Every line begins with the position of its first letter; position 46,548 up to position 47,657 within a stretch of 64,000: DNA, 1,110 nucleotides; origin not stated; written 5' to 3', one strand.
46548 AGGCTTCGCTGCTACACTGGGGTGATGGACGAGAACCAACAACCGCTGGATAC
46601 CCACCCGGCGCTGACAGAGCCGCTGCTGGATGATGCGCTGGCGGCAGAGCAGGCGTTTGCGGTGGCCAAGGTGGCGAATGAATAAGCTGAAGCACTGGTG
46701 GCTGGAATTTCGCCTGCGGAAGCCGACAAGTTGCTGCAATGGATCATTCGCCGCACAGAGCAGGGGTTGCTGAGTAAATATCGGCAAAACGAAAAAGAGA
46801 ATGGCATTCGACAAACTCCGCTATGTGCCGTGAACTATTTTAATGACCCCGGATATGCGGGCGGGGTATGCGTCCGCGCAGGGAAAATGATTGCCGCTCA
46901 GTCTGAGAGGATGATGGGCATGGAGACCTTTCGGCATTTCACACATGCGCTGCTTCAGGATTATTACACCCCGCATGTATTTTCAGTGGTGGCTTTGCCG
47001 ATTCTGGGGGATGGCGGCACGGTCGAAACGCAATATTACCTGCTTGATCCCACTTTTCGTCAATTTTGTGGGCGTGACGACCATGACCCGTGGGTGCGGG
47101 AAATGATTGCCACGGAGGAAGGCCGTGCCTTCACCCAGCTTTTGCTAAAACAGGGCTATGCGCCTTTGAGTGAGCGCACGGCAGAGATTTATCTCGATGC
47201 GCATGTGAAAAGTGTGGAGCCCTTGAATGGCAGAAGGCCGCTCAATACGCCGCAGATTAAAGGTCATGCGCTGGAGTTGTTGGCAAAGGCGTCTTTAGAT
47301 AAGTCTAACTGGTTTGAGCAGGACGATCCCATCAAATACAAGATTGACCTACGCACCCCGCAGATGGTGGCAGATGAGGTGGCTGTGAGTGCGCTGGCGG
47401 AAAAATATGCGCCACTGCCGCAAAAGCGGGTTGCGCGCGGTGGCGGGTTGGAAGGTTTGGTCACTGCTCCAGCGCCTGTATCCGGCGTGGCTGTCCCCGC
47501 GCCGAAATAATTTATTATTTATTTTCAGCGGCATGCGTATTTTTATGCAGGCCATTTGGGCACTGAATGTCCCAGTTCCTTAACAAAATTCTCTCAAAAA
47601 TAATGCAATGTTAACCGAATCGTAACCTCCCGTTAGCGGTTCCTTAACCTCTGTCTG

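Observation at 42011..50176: Three adjacent genes assembled from shuffled shared modules: A = unique N-terminus + (module of B) + (membrane/EF-hand tail of C)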

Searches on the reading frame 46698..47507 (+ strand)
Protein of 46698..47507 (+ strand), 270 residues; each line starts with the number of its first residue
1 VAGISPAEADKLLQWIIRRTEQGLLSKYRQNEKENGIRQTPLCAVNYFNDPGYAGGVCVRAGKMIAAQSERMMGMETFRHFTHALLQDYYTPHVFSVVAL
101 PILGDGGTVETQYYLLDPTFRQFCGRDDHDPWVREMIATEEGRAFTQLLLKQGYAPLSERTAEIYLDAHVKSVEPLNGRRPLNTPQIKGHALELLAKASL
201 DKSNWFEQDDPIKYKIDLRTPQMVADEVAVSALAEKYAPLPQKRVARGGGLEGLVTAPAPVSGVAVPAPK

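Call 5: search_protein_families(library=pfam, proteins=[window:46698-47507:+], max_evalue=1)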
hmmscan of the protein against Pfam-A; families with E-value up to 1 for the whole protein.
window:46698-47507:+ (270 aa): 0 families

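Call 6: search_protein_families(library=ncbifam, proteins=[window:46698-47507:+], max_evalue=1)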
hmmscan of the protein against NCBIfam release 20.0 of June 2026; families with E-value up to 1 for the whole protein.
window:46698-47507:+ (270 aa): 0 families

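Call 7: search_solved_structures(query=window:46698-47507:+, max_evalue=10)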
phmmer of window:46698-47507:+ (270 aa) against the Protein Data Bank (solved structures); distinct sequences matched with E-value up to 10: 41.
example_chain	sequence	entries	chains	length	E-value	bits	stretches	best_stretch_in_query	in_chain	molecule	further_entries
1c3y_A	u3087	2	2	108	0.17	14.4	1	171-234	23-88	THP12 CARRIER PROTEIN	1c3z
4knb_A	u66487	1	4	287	0.72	12.4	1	81-138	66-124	Hepatocyte growth factor receptor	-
4r1v_A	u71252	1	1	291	0.73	12.3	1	81-138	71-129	Hepatocyte growth factor receptor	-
2wd1_A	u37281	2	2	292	0.74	12.3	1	81-138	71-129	HEPATOCYTE GROWTH FACTOR RECEPTOR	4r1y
8an8_A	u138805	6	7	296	0.76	12.3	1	81-138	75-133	Hepatocyte growth factor receptor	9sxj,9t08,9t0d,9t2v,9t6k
8ans_A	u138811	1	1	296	0.76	12.3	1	81-138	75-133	Hepatocyte growth factor receptor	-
3f66_A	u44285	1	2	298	0.76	12.3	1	81-138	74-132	Hepatocyte growth factor receptor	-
7b3q_A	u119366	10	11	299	0.77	12.3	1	81-138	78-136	Hepatocyte growth factor receptor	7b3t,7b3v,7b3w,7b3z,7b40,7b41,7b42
5hlw_A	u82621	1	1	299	0.77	12.3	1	81-138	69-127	Hepatocyte growth factor receptor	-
3lq8_A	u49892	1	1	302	0.78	12.2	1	81-138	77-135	Hepatocyte growth factor receptor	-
8au3_A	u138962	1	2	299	0.78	12.2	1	81-138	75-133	Hepatocyte growth factor receptor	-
8au5_A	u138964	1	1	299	0.79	12.2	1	81-138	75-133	Hepatocyte growth factor receptor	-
8aw1_A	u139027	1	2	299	0.79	12.2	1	81-138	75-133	Hepatocyte growth factor receptor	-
4iwd_A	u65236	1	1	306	0.8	12.2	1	81-138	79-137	Hepatocyte growth factor receptor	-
2wgj_A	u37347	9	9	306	0.8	12.2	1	81-138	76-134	HEPATOCYTE GROWTH FACTOR RECEPTOR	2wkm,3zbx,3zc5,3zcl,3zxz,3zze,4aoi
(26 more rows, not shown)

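Call 13: find_homologous_proteins(query=window:46698-47507:+)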
Query window:46698-47507:+ (270 aa): 4 proteins with E <= 0.001 among 1636 candidates.
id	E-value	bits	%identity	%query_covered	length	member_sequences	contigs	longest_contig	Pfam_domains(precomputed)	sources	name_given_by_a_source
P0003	1.2e-179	613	100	100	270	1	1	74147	-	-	-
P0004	1.8e-148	511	88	95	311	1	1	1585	-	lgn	-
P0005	3.9e-127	441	100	73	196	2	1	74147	-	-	-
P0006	4.5e-127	441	80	91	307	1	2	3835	-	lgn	-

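Call 16: find_encoding_contigs(protein=P0006, flank=10000)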
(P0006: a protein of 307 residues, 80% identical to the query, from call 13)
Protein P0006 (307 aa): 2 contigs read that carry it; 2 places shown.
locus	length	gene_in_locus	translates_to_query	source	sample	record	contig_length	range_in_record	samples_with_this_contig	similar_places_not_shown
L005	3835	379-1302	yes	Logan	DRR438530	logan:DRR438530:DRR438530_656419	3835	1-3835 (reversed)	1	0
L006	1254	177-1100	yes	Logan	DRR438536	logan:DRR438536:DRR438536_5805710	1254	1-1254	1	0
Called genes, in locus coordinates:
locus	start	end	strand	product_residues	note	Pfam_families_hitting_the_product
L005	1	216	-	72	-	?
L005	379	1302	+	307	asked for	-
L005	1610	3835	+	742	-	?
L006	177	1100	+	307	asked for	-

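Call 17: find_encoding_contigs(protein=P0004, flank=10000)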
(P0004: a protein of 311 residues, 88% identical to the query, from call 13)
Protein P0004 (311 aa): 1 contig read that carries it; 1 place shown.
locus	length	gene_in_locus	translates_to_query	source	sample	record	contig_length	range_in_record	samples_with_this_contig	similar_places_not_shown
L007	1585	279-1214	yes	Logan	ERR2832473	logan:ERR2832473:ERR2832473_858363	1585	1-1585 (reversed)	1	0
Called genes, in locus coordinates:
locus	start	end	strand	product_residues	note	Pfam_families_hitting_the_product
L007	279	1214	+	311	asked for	-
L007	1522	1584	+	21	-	?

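Call 29: find_related_loci(query=A1, collection=genome_contigs, flank=10000)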
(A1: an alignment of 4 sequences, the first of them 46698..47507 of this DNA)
Query A1 (270 aa) in genome_contigs; peptide patterns used: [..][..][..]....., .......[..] (x = any residue, [..] = any of these).
72 stretches matched a pattern; 27 encode a relative of the query (tblastn E <= 1e-3); 27 distinct loci.
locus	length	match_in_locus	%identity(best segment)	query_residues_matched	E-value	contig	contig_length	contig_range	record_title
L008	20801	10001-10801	85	1-269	5e-155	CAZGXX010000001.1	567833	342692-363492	MAG TPA_asm: uncultured Azospirillum sp. isolate SRP296810_co1_155 genome assembly, contig: NODE_2_length_567833_cov_11.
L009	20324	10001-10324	31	93-172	5e-10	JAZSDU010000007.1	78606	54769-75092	MAG: Clostridia bacterium isolate T1900044595_TS20190061.MAGScoT_cleanbin_000022 SGB_660_k141_467476, whole genome shotg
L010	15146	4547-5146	25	3-176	3e-9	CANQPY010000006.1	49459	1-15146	MAG: uncultured Clostridia bacterium isolate Lapin-010__bin8 genome assembly, contig: Lapin-010__NODE_241_length_49459_c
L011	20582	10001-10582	24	3-168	2e-8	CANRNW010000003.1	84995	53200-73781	MAG: uncultured Clostridia bacterium isolate Lapin-020__bin96 genome assembly, contig: Lapin-020__NODE_209_length_84995_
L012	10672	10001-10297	31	93-175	3e-8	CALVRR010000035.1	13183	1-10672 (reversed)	MAG: uncultured Bacilli bacterium isolate BRZ_NH__bin11 genome assembly, contig: BRZ_NH__NODE_2566_length_13183_cov_13.6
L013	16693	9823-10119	30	93-175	5e-8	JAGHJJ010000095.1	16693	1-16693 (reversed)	MAG: Bacilli bacterium isolate MAG.7 k127_1309801, whole genome shotgun sequence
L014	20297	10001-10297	29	93-175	6e-8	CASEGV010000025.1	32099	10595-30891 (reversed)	uncultured Mycoplasmatota bacterium isolate A2_L3_372372_idba_bin.42 genome assembly, contig: A2_L3_372372_idba_bin.42.f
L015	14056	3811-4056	34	111-175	1e-7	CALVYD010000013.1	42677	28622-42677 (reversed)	MAG: uncultured Bacilli bacterium isolate BRZ_GP__bin21 genome assembly, contig: BRZ_GP__NODE_1075_length_42677_cov_58.5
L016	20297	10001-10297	28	93-175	2e-7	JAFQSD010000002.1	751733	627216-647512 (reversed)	MAG: Bacilli bacterium isolate RGIG2101 Goat_Colon-3__c64624, whole genome shotgun sequence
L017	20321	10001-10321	30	93-183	3e-7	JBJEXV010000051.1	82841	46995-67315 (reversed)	MAG: Candidatus Coprovivens sp. isolate PUUB64_bin.034 NODE_59_length_82841_cov_20.117737, whole genome shotgun sequence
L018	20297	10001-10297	30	93-175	4e-7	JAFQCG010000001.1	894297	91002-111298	MAG: Bacilli bacterium isolate RGIG1688 Goat_Cecum-2__c145, whole genome shotgun sequence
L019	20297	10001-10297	30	93-175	7e-7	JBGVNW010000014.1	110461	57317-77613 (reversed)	MAG: Bacilli bacterium isolate fecal_MAG_225 fecal_MAG_225_contig_0014, whole genome shotgun sequence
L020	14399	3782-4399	23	3-180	1e-6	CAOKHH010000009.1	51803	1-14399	MAG TPA_asm: uncultured Clostridia bacterium isolate SRR17684644_bin.5_metawrap_v1.3_MAG genome assembly, contig: NODE.1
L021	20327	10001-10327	28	93-172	1e-6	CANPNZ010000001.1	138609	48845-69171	MAG TPA_asm: uncultured Clostridium sp. isolate SRR15730523_bin.10_metawrap_v1.3_MAG genome assembly, contig: NODE.60_le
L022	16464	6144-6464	28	93-189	3e-6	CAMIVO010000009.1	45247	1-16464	MAG: uncultured Clostridia bacterium isolate SRR12081302_bin.2_metaWRAP_v1.3_MAG genome assembly, contig: ERZ12289775.10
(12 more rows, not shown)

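Call 39: search_protein_families(library=pfam, alignment_id=A4, max_evalue=1)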
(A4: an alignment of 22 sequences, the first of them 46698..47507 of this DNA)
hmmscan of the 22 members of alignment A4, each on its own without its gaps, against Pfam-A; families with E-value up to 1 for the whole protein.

A. member 1, window:46698-47507:+ (270 aa): 0 families

B. families by the number of members that match (of 22 scanned): 9 families
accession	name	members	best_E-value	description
PF04821.19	TIMELESS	1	0.074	Timeless protein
PF21523.3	ParM_N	1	0.082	Plasmid segregation protein ParM, C-terminal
PF11731.14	Cdd1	1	0.085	Pathogenicity locus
PF13392.12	HNH_3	1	0.11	HNH endonuclease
PF11153.13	DUF2931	1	0.11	Protein of unknown function (DUF2931)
PF16302.10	DUF4944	1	0.12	Domain of unknown function (DUF4944)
PF21402.2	NLRX1_C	1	0.14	NLR family member X1, C-terminal domain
PF17194.10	AbiEi_3_N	1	0.17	Transcriptional regulator, AbiEi antitoxin N-terminal domain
PF07797.19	DUF1639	1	0.22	Protein of unknown function (DUF1639)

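Call 41: find_homologous_proteins(query=A4, max_evalue=0.001)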
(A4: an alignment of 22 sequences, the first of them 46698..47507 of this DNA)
Query A4 (22 sequences) (270 aa, profile of the alignment): 65 proteins with E <= 0.001 among 8000 candidates.
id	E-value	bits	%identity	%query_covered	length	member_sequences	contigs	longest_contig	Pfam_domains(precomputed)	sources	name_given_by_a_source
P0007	5.2e-107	376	32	31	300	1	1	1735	-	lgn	-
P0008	4.1e-103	363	28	30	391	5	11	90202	-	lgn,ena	-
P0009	3.0e-102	360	29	28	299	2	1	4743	-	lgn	-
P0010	3.2e-98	347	28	54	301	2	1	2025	-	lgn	-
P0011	4.8e-98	346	44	13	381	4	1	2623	-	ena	-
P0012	7.2e-98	346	26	31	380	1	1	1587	-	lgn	-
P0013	1.3e-97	345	28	31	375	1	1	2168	-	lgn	-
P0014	2.8e-97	344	25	28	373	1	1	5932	-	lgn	-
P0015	4.4e-97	343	25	47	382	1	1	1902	-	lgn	-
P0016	3.7e-96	340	29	31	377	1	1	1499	-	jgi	-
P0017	2.7e-95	337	30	31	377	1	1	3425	-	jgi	-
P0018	5.9e-95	336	31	34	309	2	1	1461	-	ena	-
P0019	1.1e-94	335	29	31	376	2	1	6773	-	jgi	jgi:hypothetical protein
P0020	6.5e-94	333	27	34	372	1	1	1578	-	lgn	-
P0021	1.1e-93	332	27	31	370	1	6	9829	-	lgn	-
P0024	1.7e-93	331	31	30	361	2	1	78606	-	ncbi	-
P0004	2.2e-64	236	88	95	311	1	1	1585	-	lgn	-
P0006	2.3e-61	226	80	91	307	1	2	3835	-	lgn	-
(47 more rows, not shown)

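Call 45: search_solved_structures(query=A5, max_evalue=10)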
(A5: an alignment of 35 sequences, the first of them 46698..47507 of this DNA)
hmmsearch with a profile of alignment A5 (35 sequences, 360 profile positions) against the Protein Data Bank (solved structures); distinct sequences matched with E-value up to 10: 0.

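Call 46: search_protein_families(library=pfam, proteins=[L008:6851-9808:+], max_evalue=0.01)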
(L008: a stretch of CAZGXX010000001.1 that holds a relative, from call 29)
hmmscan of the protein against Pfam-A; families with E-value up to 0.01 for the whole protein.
L008:6851-9808:+ (986 aa): 2 families
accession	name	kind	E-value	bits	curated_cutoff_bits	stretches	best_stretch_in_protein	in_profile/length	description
PF16902.11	FokI_D3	-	2.1e-05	24.7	29.2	0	921-952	20-51/69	FokI, D3 domain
PF13405.12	EF-hand_6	-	0.0004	20.3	25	0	875-896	5-27/30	EF-hand domain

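Call 51: predict_structure(alignment_id=A5)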
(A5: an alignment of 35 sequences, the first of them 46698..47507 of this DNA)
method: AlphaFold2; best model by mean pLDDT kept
length: 270 residues; sequences in the alignment: 35
mean_pLDDT: 67.1   pTM: 0.62
mean pLDDT of the five models: 67.1, 66.7, 57.8, 56.7, 55.9
residues with pLDDT >= 90: 57; 70-90: 64; 50-70: 75; < 50: 74
segments of 3 or more residues with pLDDT < 50: 40-51, 80-89, 203-223, 244-270
pLDDT, mean of each block of 10 residues (from residue 1): 89 89 75 62 46 61 67 53 46 77 93 90 77 90 94 93 87 61 71 69 45 38 54 53 49 44 40
secondary structure, 60 per line:
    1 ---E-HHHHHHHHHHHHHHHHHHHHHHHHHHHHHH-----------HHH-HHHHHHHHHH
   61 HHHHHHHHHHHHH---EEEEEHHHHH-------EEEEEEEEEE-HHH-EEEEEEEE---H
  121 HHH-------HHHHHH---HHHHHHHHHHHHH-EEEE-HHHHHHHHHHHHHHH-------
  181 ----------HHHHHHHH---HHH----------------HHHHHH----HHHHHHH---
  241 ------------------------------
elements in order: H6-35 H51-73 E77-81 H82-86 E94-103 E109-116 H120-123 H131-136 H140-152 E154-157 H159-173 H191-198 H221-226 H231-237

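Call 55: fold_search(model_id=the predicted structure, library=pdb)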
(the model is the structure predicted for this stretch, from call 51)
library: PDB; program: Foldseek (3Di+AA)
matches with E <= 10: 103; with E <= 0.001: 0
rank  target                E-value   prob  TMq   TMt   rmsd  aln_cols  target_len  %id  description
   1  2ps2_A                1.2e+00  0.04  0.11  0.09  10.8       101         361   18  Crystal structure of putative mandelate racemase/muconate lactonizing enzyme from Aspergillus oryzae (released 2007-05-22)
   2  6x44_A                1.5e+00  0.07  0.11  0.08  13.9        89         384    9  High Resolution Crystal Structure Analysis of SERA5 proenzyme from plasmodium falciparum (released 2020-10-07)
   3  2pce_B                1.6e+00  0.04  0.12  0.09  11.4       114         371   15  Crystal structure of putative mandelate racemase/muconate lactonizing enzyme from Roseovarius nubinhibens ISM (released 2007-04-10)
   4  3eez                  1.8e+00  0.06  0.12  0.10  11.5       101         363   14  Crystal structure of a putative mandelate racemase/muconate lactonizing enzyme from Silicibacter pomeroyi (released 2008-09-30)
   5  6x44_B                2.1e+00  0.04  0.10  0.07  13.4        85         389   10  High Resolution Crystal Structure Analysis of SERA5 proenzyme from plasmodium falciparum (released 2020-10-07)
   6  3fv9_B                2.2e+00  0.03  0.11  0.09  12.0       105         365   15  Crystal structure of putative mandelate racemase/muconatelactonizing enzyme from ROSEOVARIUS NUBINHIBENS ISM complexed (released 2009-01-27)
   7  9ixm_B                2.4e+00  0.01  0.08  0.04  25.5       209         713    8  Cryo-EM structure of Lactobacillus casei DdmDE bound with DNA (released 2025-01-01)
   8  8g6f_J                2.6e+00  0.08  0.11  0.13  15.7       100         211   11  Structure of the Plasmodium falciparum 20S proteasome beta-6 A117D mutant complexed with inhibitor WLW-vs (released 2023-12-20)
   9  3r3d_A                2.6e+00  0.03  0.09  0.14   8.7        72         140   17  Crystal structure of Arthrobacter sp. strain SU 4-hydroxybenzoyl CoA thioesterase mutant T77S complexed with 4-hydroxy (released 2012-03-28)
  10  2rdx_G                3.0e+00  0.02  0.09  0.07  11.7       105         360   14  Crystal structure of mandelate racemase/muconate lactonizing enzyme from Roseovarius nubinhibens ISM (released 2007-10-09)
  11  7m22_D                3.1e+00  0.05  0.11  0.22  13.1        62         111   18  Cryo-EM structure of the HCMV pentamer bound by human neuropilin 2 (released 2021-08-11)
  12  3r3f_A                3.1e+00  0.04  0.09  0.16   9.5        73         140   12  Crystal structure of Arthrobacter sp. strain SU 4-hydroxybenzoyl CoA thioesterase mutant T77A complexed with 4-hydroxy (released 2012-03-28)
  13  3a56_B                3.1e+00  0.02  0.13  0.13  14.1       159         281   12  Crystal structure of pro- protein-glutaminase (released 2010-08-11)
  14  7t4q_D                3.3e+00  0.06  0.12  0.18  15.6       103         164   13  CryoEM structure of the HCMV Pentamer gH/gL/UL128/UL130/UL131A in complex with neutralizing fabs 2C12, 7I13 and 13H11 (released 2022-03-23)
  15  5i6e                  3.3e+00  0.03  0.10  0.05  12.6        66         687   21  Crystal structure of the central domain of yeast acetyl-CoA carboxylase (released 2016-04-20)
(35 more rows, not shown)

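Call 92: search_protein_families(library=phrogs, proteins=[window:46698-47507:+, P0024, L008:6869-9808:+], max_evalue=0.01)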
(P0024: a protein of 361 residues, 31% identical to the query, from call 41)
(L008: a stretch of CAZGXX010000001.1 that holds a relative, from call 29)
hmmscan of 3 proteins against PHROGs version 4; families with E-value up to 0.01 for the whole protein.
window:46698-47507:+ (270 aa): 0 families

P0024 (361 aa): 0 families

L008:6869-9808:+ (980 aa): 0 families

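Call 93: search_protein_families(library=padloc, proteins=[window:46698-47507:+, P0024, L008:6869-9808:+], max_evalue=0.01)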
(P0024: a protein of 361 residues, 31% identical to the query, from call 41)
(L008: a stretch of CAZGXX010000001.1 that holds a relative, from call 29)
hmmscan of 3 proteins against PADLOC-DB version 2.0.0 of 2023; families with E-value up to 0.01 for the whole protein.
window:46698-47507:+ (270 aa): 0 families

P0024 (361 aa): 0 families

L008:6869-9808:+ (980 aa): 0 families

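Call 106: fold_search(model_id=the predicted structure, library=viral)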
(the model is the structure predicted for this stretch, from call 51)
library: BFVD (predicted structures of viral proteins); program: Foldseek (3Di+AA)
matches with E <= 10: 284; with E <= 0.001: 0
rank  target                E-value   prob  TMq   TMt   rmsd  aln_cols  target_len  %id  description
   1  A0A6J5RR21            3.6e-01  0.11  0.12  0.28  11.3        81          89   14  Zinc finger, SWIM-type [uncultured Caudovirales phage]
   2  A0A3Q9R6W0            5.1e-01  0.20  0.11  0.29  10.5        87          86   11  (no name in the UniProt tables at hand)
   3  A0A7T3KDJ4            5.4e-01  0.08  0.13  0.19  17.3       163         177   11  Putative peptidase [Campylobacter phage F348]
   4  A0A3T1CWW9            5.7e-01  0.05  0.14  0.15  20.2       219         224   15  Zf-PARP domain-containing protein [Acanthamoeba castellanii medusavirus J1]
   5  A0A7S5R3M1            6.0e-01  0.07  0.13  0.20  10.9       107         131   13  Uncharacterized protein [Rhizobium phage RHph_Y68]
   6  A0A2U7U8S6            6.7e-01  0.03  0.12  0.11  18.6       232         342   12  Uncharacterized protein [Pandoravirus quercus]
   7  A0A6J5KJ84            7.5e-01  0.04  0.16  0.16  23.0       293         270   12  DUF6745 domain-containing protein [uncultured Caudovirales phage]
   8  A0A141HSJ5            7.5e-01  0.03  0.12  0.14  19.8       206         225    9  (no name in the UniProt tables at hand)
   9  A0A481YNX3            8.0e-01  0.20  0.18  0.12  13.2       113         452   12  A18-like helicase [Pithovirus LCDPAC02]
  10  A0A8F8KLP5            8.0e-01  0.05  0.11  0.17  15.9       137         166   12  Uncharacterized protein [Clandestinovirus]
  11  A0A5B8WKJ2            8.9e-01  0.06  0.13  0.15  22.4       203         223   17  Tail assembly chaperone [Arthrobacter phage Qui]
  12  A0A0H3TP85            9.4e-01  0.02  0.12  0.12  23.6       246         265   12  (no name in the UniProt tables at hand)
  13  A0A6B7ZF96            1.0e+00  0.07  0.15  0.20  14.0       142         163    8  Uncharacterized protein [Klebsiella phage N1M2]
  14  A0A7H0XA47            1.1e+00  0.05  0.17  0.18  20.8       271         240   14  (no name in the UniProt tables at hand)
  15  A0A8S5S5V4            1.1e+00  0.02  0.10  0.12  21.0       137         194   16  DnaB-like replicative helicase [Myoviridae sp. ctqEN1]
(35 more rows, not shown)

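Call 108: find_related_loci(query=A4, collection=viral_contigs, flank=5000)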
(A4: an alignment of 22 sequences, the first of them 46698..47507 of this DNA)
Query A4 (270 aa) in viral_contigs; peptide patterns used: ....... (x = any residue, [..] = any of these).
29 stretches matched a pattern, but none encodes a relative of the query by tblastn (E <= 1e-3).
